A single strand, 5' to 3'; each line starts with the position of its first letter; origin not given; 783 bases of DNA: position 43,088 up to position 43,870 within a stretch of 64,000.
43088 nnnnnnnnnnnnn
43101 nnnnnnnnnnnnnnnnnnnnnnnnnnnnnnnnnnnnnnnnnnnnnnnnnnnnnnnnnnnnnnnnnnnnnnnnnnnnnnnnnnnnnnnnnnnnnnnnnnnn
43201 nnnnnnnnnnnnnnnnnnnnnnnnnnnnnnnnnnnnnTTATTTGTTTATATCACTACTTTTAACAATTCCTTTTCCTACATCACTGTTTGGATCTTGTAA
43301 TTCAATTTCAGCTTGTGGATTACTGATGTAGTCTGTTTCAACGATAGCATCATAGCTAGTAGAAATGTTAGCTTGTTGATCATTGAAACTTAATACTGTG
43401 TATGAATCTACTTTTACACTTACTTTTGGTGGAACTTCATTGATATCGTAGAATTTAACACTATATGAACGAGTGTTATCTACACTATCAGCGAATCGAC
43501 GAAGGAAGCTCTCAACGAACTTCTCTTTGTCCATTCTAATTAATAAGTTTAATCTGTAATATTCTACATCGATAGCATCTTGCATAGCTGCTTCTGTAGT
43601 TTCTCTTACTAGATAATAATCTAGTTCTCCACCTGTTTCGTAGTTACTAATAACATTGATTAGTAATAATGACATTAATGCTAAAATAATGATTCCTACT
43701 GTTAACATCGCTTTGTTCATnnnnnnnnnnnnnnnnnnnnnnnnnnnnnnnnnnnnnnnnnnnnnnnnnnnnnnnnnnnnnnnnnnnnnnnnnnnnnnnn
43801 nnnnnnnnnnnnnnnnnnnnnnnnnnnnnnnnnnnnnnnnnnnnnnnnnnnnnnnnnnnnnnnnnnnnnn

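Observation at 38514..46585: Two giant cysteine-rich secreted paralogs of unrecognised family, sharing a 60/61-nt identical DNA patch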

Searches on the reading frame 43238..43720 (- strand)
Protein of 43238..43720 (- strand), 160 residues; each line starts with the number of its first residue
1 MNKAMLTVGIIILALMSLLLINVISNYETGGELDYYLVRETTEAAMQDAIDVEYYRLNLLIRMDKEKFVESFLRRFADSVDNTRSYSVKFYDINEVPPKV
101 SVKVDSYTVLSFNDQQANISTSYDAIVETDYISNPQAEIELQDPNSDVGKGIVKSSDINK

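Call 5: search_protein_families(library=pfam, proteins=[window:43238-43720:-], max_evalue=0.01)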
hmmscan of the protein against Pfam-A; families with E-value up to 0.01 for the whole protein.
window:43238-43720:- (160 aa): 1 family
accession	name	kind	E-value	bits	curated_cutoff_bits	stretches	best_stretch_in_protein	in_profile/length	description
PF17424.7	DUF5411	-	4.4e-47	159.8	30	1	1-130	1-133/134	Family of unknown function (DUF5411)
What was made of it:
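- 43238..43720 (-): DUF5411 protein with a pilin-like short leader (MNKG|MLTVGII). It always follows GIANT. PF17424 E 4e-47 (call 5).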

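Call 8: search_protein_families(library=ncbifam, proteins=[window:43238-43720:-], max_evalue=0.01)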
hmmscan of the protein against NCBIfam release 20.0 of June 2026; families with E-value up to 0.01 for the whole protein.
window:43238-43720:- (160 aa): 0 families
